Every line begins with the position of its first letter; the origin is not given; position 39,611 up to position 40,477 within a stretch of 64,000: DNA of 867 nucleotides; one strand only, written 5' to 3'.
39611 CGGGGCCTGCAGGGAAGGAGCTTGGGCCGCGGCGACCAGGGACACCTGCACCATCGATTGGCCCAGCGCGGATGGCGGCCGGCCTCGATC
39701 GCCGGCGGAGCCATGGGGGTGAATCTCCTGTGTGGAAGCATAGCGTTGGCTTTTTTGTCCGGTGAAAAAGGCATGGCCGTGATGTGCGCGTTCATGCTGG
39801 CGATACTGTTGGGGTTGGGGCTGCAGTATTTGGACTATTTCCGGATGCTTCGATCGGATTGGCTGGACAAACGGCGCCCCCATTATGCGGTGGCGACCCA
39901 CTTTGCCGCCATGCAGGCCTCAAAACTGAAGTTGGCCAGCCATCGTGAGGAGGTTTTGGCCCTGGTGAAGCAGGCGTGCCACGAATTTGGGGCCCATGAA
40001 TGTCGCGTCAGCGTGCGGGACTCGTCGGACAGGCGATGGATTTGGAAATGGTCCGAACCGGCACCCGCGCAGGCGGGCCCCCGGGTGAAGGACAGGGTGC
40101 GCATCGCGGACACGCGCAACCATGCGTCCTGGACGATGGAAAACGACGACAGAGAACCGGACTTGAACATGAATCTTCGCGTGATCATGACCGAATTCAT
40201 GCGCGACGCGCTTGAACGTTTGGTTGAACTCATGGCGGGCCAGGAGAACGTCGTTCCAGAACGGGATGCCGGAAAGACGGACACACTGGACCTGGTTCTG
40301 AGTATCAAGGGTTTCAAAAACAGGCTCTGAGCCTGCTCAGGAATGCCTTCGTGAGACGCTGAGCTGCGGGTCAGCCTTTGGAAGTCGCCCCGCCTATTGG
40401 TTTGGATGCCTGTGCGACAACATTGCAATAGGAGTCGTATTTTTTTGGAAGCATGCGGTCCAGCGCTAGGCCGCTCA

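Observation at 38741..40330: WecA/MraY-family initiating transferase with an unexplained ~190-aa C-terminal domain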

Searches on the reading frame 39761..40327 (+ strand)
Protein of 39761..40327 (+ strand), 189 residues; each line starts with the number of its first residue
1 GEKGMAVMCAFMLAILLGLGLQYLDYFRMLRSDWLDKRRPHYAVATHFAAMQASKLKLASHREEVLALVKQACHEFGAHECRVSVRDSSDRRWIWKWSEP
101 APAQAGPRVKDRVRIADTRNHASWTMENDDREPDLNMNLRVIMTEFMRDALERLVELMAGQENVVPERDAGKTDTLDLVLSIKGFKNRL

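Call 3: search_protein_families(library=pfam, proteins=[window:39761-40327:+], max_evalue=1)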
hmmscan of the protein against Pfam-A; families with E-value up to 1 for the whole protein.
window:39761-40327:+ (189 aa): 0 families

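Call 4: search_protein_families(library=ncbifam, proteins=[window:39761-40327:+], max_evalue=1)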
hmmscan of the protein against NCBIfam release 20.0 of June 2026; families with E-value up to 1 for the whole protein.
window:39761-40327:+ (189 aa): 2 families
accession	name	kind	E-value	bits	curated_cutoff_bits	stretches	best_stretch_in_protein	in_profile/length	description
NF047960.1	TA_Rv0910_toxin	equivalog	0.066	13.2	100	1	95-137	37-79/141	type II toxin-antitoxin system Rv0910 family toxin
NF004792.0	PRK06139.1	equivalog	0.14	11.2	308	1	44-82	24-61/327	SDR family oxidoreductase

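Call 15: search_solved_structures(query=A2, max_evalue=10, show_alignments=2)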
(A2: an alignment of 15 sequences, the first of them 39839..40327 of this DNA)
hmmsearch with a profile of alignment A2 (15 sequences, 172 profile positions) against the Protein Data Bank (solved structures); distinct sequences matched with E-value up to 10: 2.
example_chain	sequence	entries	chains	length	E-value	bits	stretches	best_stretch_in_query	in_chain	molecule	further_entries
7kct_A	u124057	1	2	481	0.078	16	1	20-63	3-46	2-oxoglutarate carboxylase small subunit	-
7kbl_A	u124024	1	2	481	2.1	11.3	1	20-63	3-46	2-oxoglutarate carboxylase small subunit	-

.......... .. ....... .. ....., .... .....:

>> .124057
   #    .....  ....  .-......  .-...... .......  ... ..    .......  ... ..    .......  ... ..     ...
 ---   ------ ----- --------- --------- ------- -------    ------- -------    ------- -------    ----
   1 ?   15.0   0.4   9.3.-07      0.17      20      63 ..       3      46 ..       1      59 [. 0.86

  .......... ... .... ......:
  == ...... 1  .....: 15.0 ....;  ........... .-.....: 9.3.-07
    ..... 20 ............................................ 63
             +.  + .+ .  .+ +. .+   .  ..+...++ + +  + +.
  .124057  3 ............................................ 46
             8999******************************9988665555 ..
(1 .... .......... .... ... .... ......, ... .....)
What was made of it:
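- Tried and rejected: The only hit was a spurious match to a His-tag/N-terminus of 2-oxoglutarate carboxylase (E 0.078, call 15).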

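Call 16: find_homologous_proteins(query=A2, max_evalue=0.01)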
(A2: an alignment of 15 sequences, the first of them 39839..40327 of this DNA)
Query A2 (15 sequences) (163 aa, profile of the alignment): 3 proteins with E <= 0.01 among 4581 candidates.
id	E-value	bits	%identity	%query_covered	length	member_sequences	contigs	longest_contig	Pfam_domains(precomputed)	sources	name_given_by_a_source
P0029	6.5e-63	230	52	99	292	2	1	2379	-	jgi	jgi:hypothetical protein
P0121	5.8e-33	132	34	83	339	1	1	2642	PF00953.27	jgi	jgi:hypothetical protein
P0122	6.5e-24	103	30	82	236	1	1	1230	-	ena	-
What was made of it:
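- Tried and rejected: It returned only 3 proteins, all fragments or short entries (call 16).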

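Call 21: search_protein_representatives(alignment_id=A2)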
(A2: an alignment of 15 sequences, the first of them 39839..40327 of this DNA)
Query: 15 sequences, 172 profile positions. Proteins with E-value up to 0.001 (for the whole library): 84; up to 1e-10: 65; up to 1e-30: 21. The best 84 are listed.
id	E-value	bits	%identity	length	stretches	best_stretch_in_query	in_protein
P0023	4.0e-55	202.6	-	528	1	2-167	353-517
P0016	1.7e-54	200.5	-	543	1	1-147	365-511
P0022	4.2e-51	189.5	-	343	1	1-134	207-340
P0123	2.8e-47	177.0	-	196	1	3-164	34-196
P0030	1.3e-44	168.4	-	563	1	1-165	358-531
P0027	2.7e-43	164.1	-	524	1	1-166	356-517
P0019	6.6e-43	162.8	-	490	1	2-136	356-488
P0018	3.6e-41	157.1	-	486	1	1-167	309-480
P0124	7.1e-37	143.2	-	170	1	9-164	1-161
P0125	4.6e-36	140.5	-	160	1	10-164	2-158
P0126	1.0e-34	136.2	-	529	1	2-142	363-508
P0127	5.0e-33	130.6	-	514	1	2-140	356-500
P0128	8.4e-33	129.9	-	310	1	3-140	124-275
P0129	1.3e-32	129.3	-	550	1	2-137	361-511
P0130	5.8e-32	127.2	-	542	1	1-166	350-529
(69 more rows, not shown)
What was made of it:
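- Tried and rejected: The exhaustive HMMER search (call 21) was far more informative.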

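Call 25: predict_structure(alignment_id=A2)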
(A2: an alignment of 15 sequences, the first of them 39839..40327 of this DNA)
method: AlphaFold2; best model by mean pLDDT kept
length: 163 residues; sequences in the alignment: 15
mean_pLDDT: 81.0   pTM: 0.75
mean pLDDT of the five models: 81.0, 80.6, 80.4, 78.3, 78.3
residues with pLDDT >= 90: 80; 70-90: 37; 50-70: 30; < 50: 16
segments of 3 or more residues with pLDDT < 50: 1-3, 137-146
pLDDT, mean of each block of 10 residues (from residue 1): 55 81 93 91 93 93 89 76 92 94 85 94 96 65 44 57 62
secondary structure, 60 per line:
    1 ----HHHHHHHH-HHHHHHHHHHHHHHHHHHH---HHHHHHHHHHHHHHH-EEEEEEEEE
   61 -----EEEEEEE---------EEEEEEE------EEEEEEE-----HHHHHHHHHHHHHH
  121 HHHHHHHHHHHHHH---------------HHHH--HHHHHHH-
elements in order: H5-12 H14-32 H36-50 E52-60 E66-72 E82-88 E95-101 H107-134 H150-153 H156-162
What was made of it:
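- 40241..40282 (+): Variable, predicted disordered linker, residues about 501-514. pLDDT below 50 at tail residues 137-146 (call 25).
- Fold: call 25 (pLDDT 81). The long helices 380-398 and 473-500 (call 25) could form a helical bundle. It is confidently predicted to fold (call 25).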

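Call 29: fold_search(model_id=the predicted structure, library=pdb)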
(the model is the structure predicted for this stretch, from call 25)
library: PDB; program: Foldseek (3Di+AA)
matches with E <= 10: 582; with E <= 0.001: 0
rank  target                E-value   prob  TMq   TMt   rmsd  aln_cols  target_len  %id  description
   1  4y15_C                2.5e-02  0.99  0.47  0.34  14.4       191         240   12  SdiA in complex with 3-oxo-C6-homoserine lactone (released 2015-04-08)
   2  5l10_F                3.6e-02  0.99  0.46  0.45   6.3       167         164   12  Crystal Structure of N-Acylhomoserine Lactone Dependent LuxR Family Transcriptionl Factor CepR2 from Burkholderia ceno (released 2016-10-26)
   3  7r3i_B                4.0e-02  0.99  0.47  0.34   6.8       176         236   10  PROSS optimitzed variant of RhlR (61 mutations) in complex with the synthetic antagonist mBTL (released 2022-12-14)
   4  7r3i_A                4.0e-02  0.94  0.41  0.30   9.4       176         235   11  PROSS optimitzed variant of RhlR (61 mutations) in complex with the synthetic antagonist mBTL (released 2022-12-14)
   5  5l10_A                4.8e-02  0.97  0.47  0.45   6.6       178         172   11  Crystal Structure of N-Acylhomoserine Lactone Dependent LuxR Family Transcriptionl Factor CepR2 from Burkholderia ceno (released 2016-10-26)
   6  8bn3_S3               5.7e-02  0.84  0.29  0.23   5.9        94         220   15  Yeast 80S, ES7s delta, eIF5A, Stm1 containing (released 2024-01-10)
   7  6rbd_D                6.1e-02  0.75  0.28  0.25   6.5        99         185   16  State 1 of yeast Tsr1-TAP Rps20-Deltaloop pre-40S particles (released 2019-06-26)
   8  3qp5_B                7.3e-02  0.97  0.47  0.34   9.8       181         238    8  Crystal structure of CviR bound to antagonist chlorolactone (CL) (released 2011-03-30)
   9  3qp8_C                7.7e-02  0.93  0.43  0.40   6.7       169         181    9  Crystal structure of CviR (Chromobacterium violaceum 12472) ligand-binding domain bound to C10-HSL (released 2011-03-30)
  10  5l10_E                8.2e-02  0.97  0.47  0.46   6.4       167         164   12  Crystal Structure of N-Acylhomoserine Lactone Dependent LuxR Family Transcriptionl Factor CepR2 from Burkholderia ceno (released 2016-10-26)
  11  3qp5_A                8.2e-02  0.92  0.48  0.33  18.3       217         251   10  Crystal structure of CviR bound to antagonist chlorolactone (CL) (released 2011-03-30)
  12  3qp5_C                9.7e-02  0.96  0.48  0.35   9.9       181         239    9  Crystal structure of CviR bound to antagonist chlorolactone (CL) (released 2011-03-30)
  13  5l10_C                1.1e-01  0.92  0.45  0.44   5.9       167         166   11  Crystal Structure of N-Acylhomoserine Lactone Dependent LuxR Family Transcriptionl Factor CepR2 from Burkholderia ceno (released 2016-10-26)
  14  4qpr                  1.4e-01  0.93  0.46  0.51   5.4       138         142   12  CRYSTAL STRUCTURE OF GAF DOMAIN of POTASSIUM SENSOR HISTIDINE KINASE KDPD FROM ESCHERICHIA COLI (released 2015-09-02)
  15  4lfu                  1.5e-01  0.92  0.47  0.35  10.3       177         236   10  Crystal structure of Escherichia coli SdiA in the space group C2 (released 2014-03-19)
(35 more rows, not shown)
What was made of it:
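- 39875..40240 (+): Folded C-terminal domain, residues about 379-500: helix (380-398), helix (402-416), four antiparallel strands (418-426, 432-438, 448-454, 461-467), long helix (473-500). Predicted PAS/GAF-like alpha/beta sandwich. Foldseek neighbours in call 29.
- Foldseek top hits are CepR2, SdiA, RhlR, CviR and LasR ligand-binding domains, KdpD, Nlh1 and Lcd1 GAF, and DosP PAS, with probabilities 0.9-1.0 (call 29).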

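Call 31: find_related_loci(query=A4, collection=genome_contigs, flank=8000)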
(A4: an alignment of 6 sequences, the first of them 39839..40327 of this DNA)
Query A4 (163 aa) in genome_contigs; peptide patterns used: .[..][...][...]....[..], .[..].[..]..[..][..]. (x = any residue, [..] = any of these).
47 stretches matched a pattern, but none encodes a relative of the query by tblastn (E <= 1e-3).

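Call 49: fold_search(model_id=the predicted structure, library=viral)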
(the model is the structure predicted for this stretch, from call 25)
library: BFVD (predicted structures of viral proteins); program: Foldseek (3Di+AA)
matches with E <= 10: 691; with E <= 0.001: 0
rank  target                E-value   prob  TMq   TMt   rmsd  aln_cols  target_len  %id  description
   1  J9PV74                1.9e-01  0.25  0.22  0.30  14.6       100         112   10  Uncharacterized protein [Bacillus phage BCD7]
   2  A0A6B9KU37            2.2e-01  0.21  0.22  0.14  16.5       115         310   11  Uncharacterized protein [Atrato Denso-like virus 1]
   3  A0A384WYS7            2.5e-01  0.10  0.18  0.22  18.2       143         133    8  (no name in the UniProt tables at hand)
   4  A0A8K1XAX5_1          2.8e-01  0.07  0.14  0.03  20.4       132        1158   11  (no name in the UniProt tables at hand)
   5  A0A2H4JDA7            3.3e-01  0.30  0.31  0.30   7.8       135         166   12  Uncharacterized protein [uncultured Caudovirales phage]
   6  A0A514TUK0            3.5e-01  0.08  0.12  0.04  15.8       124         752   10  Thymidylate synthase [Aeromonas phage PS1]
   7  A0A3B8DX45            3.9e-01  0.15  0.27  0.22  17.2       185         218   11  Class III holin [Proteus phage Stubb]
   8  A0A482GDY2            4.2e-01  0.28  0.21  0.14   5.7        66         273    8  Uncharacterized protein [Escherichia phage vB_EcoM_Goslar]
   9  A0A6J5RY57            4.4e-01  0.30  0.21  0.41   5.6        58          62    9  Uncharacterized protein [uncultured Caudovirales phage]
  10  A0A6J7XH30            4.4e-01  0.12  0.20  0.28  21.1       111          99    8  Uncharacterized protein [uncultured Caudovirales phage]
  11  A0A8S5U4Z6            4.7e-01  0.09  0.17  0.18  11.2       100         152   15  DUF7336 domain-containing protein [Phage sp. cty4N14]
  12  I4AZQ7                5.0e-01  0.14  0.19  0.31  18.5        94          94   15  (no name in the UniProt tables at hand)
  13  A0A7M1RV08            5.0e-01  0.07  0.17  0.18  14.5       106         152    9  Uncharacterized protein [uncultured phage cr130_1]
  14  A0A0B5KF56            5.3e-01  0.09  0.19  0.08  13.7       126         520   13  (no name in the UniProt tables at hand)
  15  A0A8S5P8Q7            5.3e-01  0.07  0.13  0.21  13.8        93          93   13  Uncharacterized protein [Siphoviridae sp. ct2QJ10]
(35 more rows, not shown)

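Call 73: search_protein_families(library=pfam, alignment_id=A2, max_evalue=10)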
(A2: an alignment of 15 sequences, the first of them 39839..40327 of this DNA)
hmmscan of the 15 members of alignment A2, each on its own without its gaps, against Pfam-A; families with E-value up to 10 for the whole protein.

A. member 1, window:39839-40327:+ (163 aa): 0 families

B. families by the number of members that match (of 15 scanned): 7 families
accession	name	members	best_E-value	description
PF20130.4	DUF6520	2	0.046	Family of unknown function (DUF6520)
PF19505.4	DUF6039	1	0.011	Family of unknown function (DUF6039)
PF16613.10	RGS12_us1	1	0.047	Unstructured region of RGS12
PF17431.7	YpmT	1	0.048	Uncharacterized YmpT-like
PF03974.18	Ecotin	1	0.095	Ecotin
PF03707.21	MHYT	1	0.11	Bacterial signalling protein N terminal repeat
PF01512.22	Complex1_51K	1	0.14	Nuo51 FMN-binding domain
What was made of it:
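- No Pfam PAS, GAF or Autoind_bind HMM matches any of 15 family members even at E<=10 (call 73).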

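Call 74: search_protein_families(library=padloc, proteins=[window:39839-40327:+], max_evalue=1)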
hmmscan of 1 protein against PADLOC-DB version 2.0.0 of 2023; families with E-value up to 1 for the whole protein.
window:39839-40327:+ (163 aa): 0 families

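Call 75: search_protein_families(library=phrogs, proteins=[window:39839-40327:+], max_evalue=1)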
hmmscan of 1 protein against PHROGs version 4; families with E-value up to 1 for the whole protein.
window:39839-40327:+ (163 aa): 0 families
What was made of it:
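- Tried and rejected: The tail gave nothing consistent in Pfam, NCBIfam, PADLOC or PHROGs (calls 3, 4, 73-75).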
